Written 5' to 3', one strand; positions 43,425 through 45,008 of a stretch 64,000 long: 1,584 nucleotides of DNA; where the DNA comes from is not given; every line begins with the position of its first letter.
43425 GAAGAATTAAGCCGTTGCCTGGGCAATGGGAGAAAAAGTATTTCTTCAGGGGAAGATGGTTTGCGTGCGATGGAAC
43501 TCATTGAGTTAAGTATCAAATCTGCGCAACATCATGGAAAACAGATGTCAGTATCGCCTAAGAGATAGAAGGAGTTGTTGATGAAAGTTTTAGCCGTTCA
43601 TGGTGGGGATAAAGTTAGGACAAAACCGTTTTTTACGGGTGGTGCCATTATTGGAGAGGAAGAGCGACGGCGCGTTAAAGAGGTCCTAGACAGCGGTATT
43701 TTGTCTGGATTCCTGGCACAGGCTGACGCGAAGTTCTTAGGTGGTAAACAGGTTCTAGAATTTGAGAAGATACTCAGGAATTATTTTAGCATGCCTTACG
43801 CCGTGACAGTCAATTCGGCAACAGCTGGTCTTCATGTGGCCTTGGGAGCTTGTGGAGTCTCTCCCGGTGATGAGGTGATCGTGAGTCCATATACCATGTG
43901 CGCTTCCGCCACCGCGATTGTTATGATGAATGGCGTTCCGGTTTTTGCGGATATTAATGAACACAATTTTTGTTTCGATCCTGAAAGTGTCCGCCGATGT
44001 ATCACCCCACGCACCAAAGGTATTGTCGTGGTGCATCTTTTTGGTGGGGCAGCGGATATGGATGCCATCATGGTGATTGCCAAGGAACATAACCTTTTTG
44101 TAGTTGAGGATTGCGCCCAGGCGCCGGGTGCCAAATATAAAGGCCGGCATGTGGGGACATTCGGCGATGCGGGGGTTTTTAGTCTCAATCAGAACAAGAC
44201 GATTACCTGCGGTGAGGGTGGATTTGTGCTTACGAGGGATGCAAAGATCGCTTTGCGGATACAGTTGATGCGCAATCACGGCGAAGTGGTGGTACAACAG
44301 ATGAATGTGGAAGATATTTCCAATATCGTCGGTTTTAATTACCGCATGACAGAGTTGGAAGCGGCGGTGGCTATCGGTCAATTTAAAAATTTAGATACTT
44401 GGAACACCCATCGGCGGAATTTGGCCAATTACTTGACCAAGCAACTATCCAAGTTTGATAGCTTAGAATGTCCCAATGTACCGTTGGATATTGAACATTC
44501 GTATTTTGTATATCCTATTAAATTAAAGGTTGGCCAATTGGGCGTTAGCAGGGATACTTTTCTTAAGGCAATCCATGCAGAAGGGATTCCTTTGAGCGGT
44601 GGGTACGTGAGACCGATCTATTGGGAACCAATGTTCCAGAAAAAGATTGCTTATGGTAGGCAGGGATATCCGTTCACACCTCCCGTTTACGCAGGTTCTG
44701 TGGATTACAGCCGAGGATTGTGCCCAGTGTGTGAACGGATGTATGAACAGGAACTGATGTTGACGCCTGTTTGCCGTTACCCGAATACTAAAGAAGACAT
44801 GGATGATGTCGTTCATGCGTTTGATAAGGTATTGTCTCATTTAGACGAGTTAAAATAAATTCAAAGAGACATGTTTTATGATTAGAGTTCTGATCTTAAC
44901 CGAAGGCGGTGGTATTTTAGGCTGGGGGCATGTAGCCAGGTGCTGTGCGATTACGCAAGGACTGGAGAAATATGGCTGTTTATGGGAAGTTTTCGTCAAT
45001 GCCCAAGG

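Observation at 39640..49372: Complete pseudaminic acid pathway with a PseG-PseH fusion and extra tailoring enzymes suggesting a modified nonulosonate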

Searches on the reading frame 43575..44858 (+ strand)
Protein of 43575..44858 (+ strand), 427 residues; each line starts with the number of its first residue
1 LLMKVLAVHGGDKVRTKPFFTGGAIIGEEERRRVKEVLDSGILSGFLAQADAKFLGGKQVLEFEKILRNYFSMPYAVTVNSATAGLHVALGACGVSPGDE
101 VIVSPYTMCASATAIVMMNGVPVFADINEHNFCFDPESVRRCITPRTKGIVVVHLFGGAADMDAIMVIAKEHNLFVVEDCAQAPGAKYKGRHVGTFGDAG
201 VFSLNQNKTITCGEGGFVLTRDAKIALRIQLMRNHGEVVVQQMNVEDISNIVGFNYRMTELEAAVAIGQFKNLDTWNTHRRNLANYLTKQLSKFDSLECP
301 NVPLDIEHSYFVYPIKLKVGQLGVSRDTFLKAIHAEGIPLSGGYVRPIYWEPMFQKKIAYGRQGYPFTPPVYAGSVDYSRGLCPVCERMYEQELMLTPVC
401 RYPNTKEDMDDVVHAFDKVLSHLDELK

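Call 3: search_protein_families(library=pfam, proteins=[window:43575-44858:+])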
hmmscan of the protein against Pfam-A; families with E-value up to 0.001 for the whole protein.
window:43575-44858:+ (427 aa): 2 families
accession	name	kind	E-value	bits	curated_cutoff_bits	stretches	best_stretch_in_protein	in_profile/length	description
PF01041.23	DegT_DnrJ_EryC1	-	9e-95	318.4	19.8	1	53-370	19-333/360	DegT/DnrJ/EryC1/StrS aminotransferase family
PF01212.27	Beta_elim_lyase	-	4.4e-05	23.4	27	1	51-241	25-232/288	Beta-eliminating lyase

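Call 4: search_protein_families(library=ncbifam, proteins=[window:43575-44858:+])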
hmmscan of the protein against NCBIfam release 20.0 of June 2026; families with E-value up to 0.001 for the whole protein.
window:43575-44858:+ (427 aa): 24 families
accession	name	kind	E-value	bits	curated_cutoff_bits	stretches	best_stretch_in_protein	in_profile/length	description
TIGR03588.1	PseC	equivalog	4.8e-67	226.5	423.5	1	56-359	28-341/380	UDP-4-amino-4,6-dideoxy-N-acetyl-beta-L-altrosamine transaminase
TIGR04181.1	NHT_00031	hypoth_equivalog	4.1e-65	220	420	1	28-356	10-337/359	LegC family aminotransferase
NF008658.2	PRK11658.1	equivalog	1.7e-58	198.1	631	1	26-338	12-318/379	UDP-4-amino-4-deoxy-L-arabinose aminotransferase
NF008687.0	PRK11706.1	equivalog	1.1e-56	192.2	375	1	62-345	35-321/375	dTDP-4-amino-4,6-dideoxygalactose transaminase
TIGR04427.1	PLP_DesI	equivalog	2.7e-48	165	650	1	5-339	7-325/390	dTDP-4-dehydro-6-deoxyglucose aminotransferase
TIGR02379.1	ECA_wecE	subfamily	3.3e-48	164.3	434.85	1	64-338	37-315/376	dTDP-4-amino-4,6-dideoxy-D-glucose transaminase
NF011936.0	PRK15407.1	equivalog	8.7e-44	149.9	423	2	50-236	57-251/440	lipopolysaccharide biosynthesis protein RfbH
NF005816.0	PRK07682.1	equivalog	4.6e-08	32.1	620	1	77-183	95-206/390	aminotransferase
NF005817.0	PRK07683.1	equivalog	2e-06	26.7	575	1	77-181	93-202/387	aminotransferase A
NF005855.0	PRK07777.1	equivalog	2.3e-06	27.2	553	1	81-179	97-202/391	pyridoxal phosphate-dependent aminotransferase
NF004975.0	PRK06348.1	equivalog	2.8e-06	26.6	549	1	77-179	93-201/384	pyridoxal phosphate-dependent aminotransferase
NF041364.1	GntC_guanitoxin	equivalog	3.3e-06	26.2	415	1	89-179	75-173/356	guanitoxin biosynthesis PLP-dependent (S)-gamma-hydroxy-L-arginine cyclodehydratase GntC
NF009079.0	PRK12414.1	subfamily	7.7e-06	25.2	481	1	77-154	94-170/384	methionine aminotransferase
NF006569.0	PRK09082.1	subfamily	1.5e-05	24.3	420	1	76-179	93-202/386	methionine aminotransferase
NF006230.0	PRK08363.1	equivalog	1.9e-05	23.7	534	1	79-194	98-219/398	alanine aminotransferase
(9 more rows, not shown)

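Call 9: find_related_loci(query=window:43575-44858:+, collection=genome_contigs, flank=10000)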
Query window:43575-44858:+ (427 aa) in genome_contigs; peptide patterns used: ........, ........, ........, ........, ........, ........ (x = any residue, [..] = any of these).
167 stretches matched a pattern; 10 encode a relative of the query (tblastn E <= 1e-3); 10 distinct loci.
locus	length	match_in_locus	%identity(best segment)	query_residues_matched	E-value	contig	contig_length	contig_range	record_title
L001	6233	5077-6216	38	3-388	4e-66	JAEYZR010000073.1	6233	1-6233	MAG: Proteobacteria bacterium isolate OH_CBrB_105 k127_1061008, whole genome shotgun sequence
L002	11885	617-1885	34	3-426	8e-63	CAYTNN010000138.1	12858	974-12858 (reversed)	MAG TPA_asm: uncultured Pirellulales bacterium isolate SRP178699_co2_413 genome assembly, contig: NODE_4364_length_12858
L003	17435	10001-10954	38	25-368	4e-62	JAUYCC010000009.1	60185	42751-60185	MAG: Pelolinea sp. isolate C20_concoct.bin.94 C20_k141_650924, whole genome shotgun sequence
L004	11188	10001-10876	39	3-294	1e-60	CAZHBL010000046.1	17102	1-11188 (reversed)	MAG TPA_asm: uncultured Pirellulales bacterium isolate SRP185410_co2_165 genome assembly, contig: NODE_4079_length_17102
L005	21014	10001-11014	35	37-366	8e-56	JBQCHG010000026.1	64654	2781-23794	MAG: Rhodanobacteraceae bacterium isolate bin706 k141_425962, whole genome shotgun sequence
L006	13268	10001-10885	34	51-356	3e-50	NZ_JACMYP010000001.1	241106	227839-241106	Bradyrhizobium altum strain Pear77 Contigs_001, whole genome shotgun sequence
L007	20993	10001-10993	31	34-372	8e-50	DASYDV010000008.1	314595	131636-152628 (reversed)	MAG TPA_asm: Candidatus Udaeobacter sp. isolate SMAG_U4968 k141_445912, whole genome shotgun sequence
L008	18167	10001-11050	33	36-416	2e-49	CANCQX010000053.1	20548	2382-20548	MAG: Flavobacteriales bacterium isolate JR-MC-I-240519-72 genome assembly, contig: JR-MC-I-240519-C4388, whole genome sh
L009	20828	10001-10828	36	40-303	2e-38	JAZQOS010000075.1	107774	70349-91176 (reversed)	MAG: Kiritimatiellia bacterium isolate T1900045242_TH20190012.MAGScoT_cleanbin_000040 SGB_5548_k141_3008608, whole genom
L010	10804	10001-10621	37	54-265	5e-36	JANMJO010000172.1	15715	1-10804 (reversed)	MAG: Verrucomicrobiales bacterium isolate OTE_64_metabat_368 OTE_64_k141_2425004, whole genome shotgun sequence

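Call 12: find_homologous_proteins(query=window:43575-44858:+, max_evalue=1e-20)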
Query window:43575-44858:+ (427 aa): 7272 proteins with E <= 1e-20 among 8000 candidates; the best 120 are listed.
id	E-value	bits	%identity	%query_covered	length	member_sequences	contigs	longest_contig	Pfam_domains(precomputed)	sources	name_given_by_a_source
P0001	3.9e-291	983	100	100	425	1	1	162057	PF01041.24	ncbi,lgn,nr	ncbi:MAG: DegT/DnrJ/EryC1/StrS family aminotransferase [Candidatus Omnitrophica bacterium]|nr:DegT/D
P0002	1.4e-231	787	78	100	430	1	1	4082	PF01041.24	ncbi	-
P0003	1.5e-229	780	78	100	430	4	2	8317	PF01041.24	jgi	-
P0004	1.1e-226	771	77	100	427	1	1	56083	PF01041.24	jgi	jgi:perosamine synthetase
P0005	1.3e-222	757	76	100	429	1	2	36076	PF01041.24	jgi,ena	jgi:perosamine synthetase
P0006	2.9e-221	753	76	99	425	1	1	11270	PF01041.24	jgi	jgi:perosamine synthetase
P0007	1.9e-214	730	73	100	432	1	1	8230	PF01212.28,PF01041.24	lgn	-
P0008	7.1e-211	719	73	100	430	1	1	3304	PF01041.24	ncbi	-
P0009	1.6e-196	671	68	100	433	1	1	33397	PF01041.24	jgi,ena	-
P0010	2.7e-195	667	68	100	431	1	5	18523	PF01041.24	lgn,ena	-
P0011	9.8e-187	639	67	99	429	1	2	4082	PF00266.26,PF01041.24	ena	-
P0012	2.2e-186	638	65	99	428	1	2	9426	PF01041.24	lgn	-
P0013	7.7e-186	636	65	99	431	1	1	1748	PF00266.26,PF01053.27,PF01041.24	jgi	-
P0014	8.6e-183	626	64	100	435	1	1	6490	PF00155.28,PF00266.26,PF01041.24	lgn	-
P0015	1.5e-181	622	66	100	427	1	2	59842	PF00266.26,PF01212.28,PF01041.24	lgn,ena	-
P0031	3.9e-178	611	64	99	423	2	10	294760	PF00155.28,PF01041.24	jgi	-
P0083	2.3e-171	588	61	100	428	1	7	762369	PF01041.24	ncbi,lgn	-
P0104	1.7e-165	569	58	99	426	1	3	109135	PF00266.26,PF01212.28,PF01041.24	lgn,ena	-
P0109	7.0e-164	564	60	99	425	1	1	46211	PF01041.24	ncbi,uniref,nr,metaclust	ncbi:spore coat polysaccharide biosynthesis protein spsC [Candidatus Omnitrophus magneticus]|uniref:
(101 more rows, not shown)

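Call 13: find_encoding_contigs(protein=P0001, flank=10000, max_places=2)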
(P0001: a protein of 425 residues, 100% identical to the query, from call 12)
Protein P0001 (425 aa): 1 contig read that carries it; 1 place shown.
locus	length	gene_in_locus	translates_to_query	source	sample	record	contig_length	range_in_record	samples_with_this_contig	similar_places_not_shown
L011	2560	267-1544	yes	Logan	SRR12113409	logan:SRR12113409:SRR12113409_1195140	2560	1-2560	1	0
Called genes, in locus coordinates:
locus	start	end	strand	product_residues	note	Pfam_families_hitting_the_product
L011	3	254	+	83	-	?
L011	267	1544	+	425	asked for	PF01041:DegT_DnrJ_EryC1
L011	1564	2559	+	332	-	?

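Call 14: find_encoding_contigs(protein=P0083, flank=10000, max_places=3)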
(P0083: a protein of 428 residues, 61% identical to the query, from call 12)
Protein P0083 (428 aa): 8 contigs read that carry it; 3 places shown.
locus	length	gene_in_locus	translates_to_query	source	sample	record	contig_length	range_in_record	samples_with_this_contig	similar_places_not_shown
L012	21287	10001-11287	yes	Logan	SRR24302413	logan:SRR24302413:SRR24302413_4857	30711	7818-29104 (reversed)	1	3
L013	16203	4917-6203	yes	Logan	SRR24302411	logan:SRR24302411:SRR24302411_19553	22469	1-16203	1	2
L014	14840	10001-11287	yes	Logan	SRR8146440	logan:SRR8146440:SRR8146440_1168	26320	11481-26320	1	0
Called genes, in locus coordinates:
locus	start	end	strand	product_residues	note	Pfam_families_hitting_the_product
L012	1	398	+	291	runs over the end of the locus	PF04321:RmlD_sub_bind, PF01370:Epimerase, PF02719:Polysacc_synt_2 (weak), PF01073:3Beta_HSD (weak), PF07993:NAD_binding_4, PF16363:GDP_Man_Dehyd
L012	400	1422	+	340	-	PF00535:Glycos_transf_2, PF10111:Glyco_tranf_2_2, PF13506:Glyco_transf_21 (faint), PF13641:Glyco_tranf_2_3, PF13632:Glyco_trans_2_3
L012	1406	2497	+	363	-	PF13353:Fer4_12, PF04055:Radical_SAM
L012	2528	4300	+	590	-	PF00664:ABC_membrane, PF00005:ABC_tran, PF02463:SMC_N (weak)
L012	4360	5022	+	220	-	PF05711:TylF, PF13578:Methyltransf_24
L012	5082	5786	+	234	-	PF00535:Glycos_transf_2, PF10111:Glyco_tranf_2_2, PF13641:Glyco_tranf_2_3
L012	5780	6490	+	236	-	PF03102:NeuB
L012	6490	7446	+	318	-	PF01408:GFO_IDH_MocA, PF02894:GFO_IDH_MocA_C, PF22725:GFO_IDH_MocA_C3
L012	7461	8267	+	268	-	PF00106:adh_short, PF08659:KR, PF01370:Epimerase (weak), PF13561:adh_short_C2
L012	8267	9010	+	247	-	PF02348:CTP_transf_3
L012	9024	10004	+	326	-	PF01408:GFO_IDH_MocA (weak)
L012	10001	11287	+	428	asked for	PF01041:DegT_DnrJ_EryC1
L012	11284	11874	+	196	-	PF01583:APS_kinase, PF13238:AAA_18 (weak)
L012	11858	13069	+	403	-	PF13469:Sulfotransfer_3, PF00685:Sulfotransfer_1 (weak)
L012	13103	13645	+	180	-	PF13302:Acetyltransf_3, PF13420:Acetyltransf_4, PF00583:Acetyltransf_1, PF13508:Acetyltransf_7 (weak)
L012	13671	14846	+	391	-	-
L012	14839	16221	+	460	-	PF01425:Amidase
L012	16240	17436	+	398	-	-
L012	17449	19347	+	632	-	-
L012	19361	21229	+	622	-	PF27878:PFTS_polysacc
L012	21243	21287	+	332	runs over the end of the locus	PF00106:adh_short (weak), PF01073:3Beta_HSD, PF01370:Epimerase, PF02719:Polysacc_synt_2, PF04321:RmlD_sub_bind, PF07993:NAD_binding_4, PF16363:GDP_Man_Dehyd, PF13460:NAD_binding_10, +1 more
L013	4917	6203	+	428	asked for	PF01041:DegT_DnrJ_EryC1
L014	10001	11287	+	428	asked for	PF01041:DegT_DnrJ_EryC1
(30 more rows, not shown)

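Call 15: find_encoding_contigs(protein=P0031, flank=10000, max_places=3)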
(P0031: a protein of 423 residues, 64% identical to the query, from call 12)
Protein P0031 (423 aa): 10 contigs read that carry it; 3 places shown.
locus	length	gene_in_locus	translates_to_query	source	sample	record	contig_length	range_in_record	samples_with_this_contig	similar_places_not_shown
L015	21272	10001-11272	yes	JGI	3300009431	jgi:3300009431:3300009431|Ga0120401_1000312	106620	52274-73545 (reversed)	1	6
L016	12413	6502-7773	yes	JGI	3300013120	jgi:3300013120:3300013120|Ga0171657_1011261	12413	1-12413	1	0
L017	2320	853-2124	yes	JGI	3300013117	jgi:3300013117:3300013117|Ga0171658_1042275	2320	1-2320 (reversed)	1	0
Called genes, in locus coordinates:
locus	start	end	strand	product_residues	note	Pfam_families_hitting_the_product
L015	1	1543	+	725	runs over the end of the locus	-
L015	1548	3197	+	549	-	PF02366:PMT (weak), PF03901:Glyco_transf_22 (faint), PF13231:PMT_2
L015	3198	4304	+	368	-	PF00657:Lipase_GDSL (faint), PF13472:Lipase_GDSL_2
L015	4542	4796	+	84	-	PF12728:HTH_17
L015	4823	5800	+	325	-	PF01073:3Beta_HSD, PF01370:Epimerase, PF02719:Polysacc_synt_2, PF04321:RmlD_sub_bind, PF05368:NmrA, PF16363:GDP_Man_Dehyd, PF07993:NAD_binding_4 (faint), PF13460:NAD_binding_10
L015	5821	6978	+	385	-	PF01041:DegT_DnrJ_EryC1, PF00155:Aminotran_1_2 (weak), PF01212:Beta_elim_lyase (faint), PF01053:Cys_Met_Meta_PP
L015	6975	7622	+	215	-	PF13649:Methyltransf_25, PF13847:Methyltransf_31, PF08241:Methyltransf_11, PF08242:Methyltransf_12 (weak)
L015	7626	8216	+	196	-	PF13302:Acetyltransf_3, PF13420:Acetyltransf_4, PF13523:Acetyltransf_8 (weak), PF00583:Acetyltransf_1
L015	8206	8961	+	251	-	PF02348:CTP_transf_3, PF12804:NTP_transf_3 (weak)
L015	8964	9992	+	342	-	PF01408:GFO_IDH_MocA, PF22725:GFO_IDH_MocA_C3 (faint), PF02894:GFO_IDH_MocA_C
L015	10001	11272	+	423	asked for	PF00155:Aminotran_1_2 (weak), PF01041:DegT_DnrJ_EryC1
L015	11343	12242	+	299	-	-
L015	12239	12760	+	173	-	PF00551:Formyl_trans_N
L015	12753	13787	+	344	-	PF03102:NeuB, PF08666:SAF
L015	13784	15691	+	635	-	-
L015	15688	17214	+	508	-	PF01943:Polysacc_synt (weak), PF13440:Polysacc_synt_3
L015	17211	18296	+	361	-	PF02350:Epimerase_2, PF13579:Glyco_trans_4_4 (weak)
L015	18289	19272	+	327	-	PF01073:3Beta_HSD, PF01370:Epimerase, PF02719:Polysacc_synt_2, PF04321:RmlD_sub_bind, PF16363:GDP_Man_Dehyd, PF07993:NAD_binding_4 (weak)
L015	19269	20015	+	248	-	PF00535:Glycos_transf_2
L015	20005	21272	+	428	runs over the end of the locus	-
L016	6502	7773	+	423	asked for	PF00155:Aminotran_1_2 (weak), PF01041:DegT_DnrJ_EryC1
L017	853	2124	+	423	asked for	PF00155:Aminotran_1_2 (weak), PF01041:DegT_DnrJ_EryC1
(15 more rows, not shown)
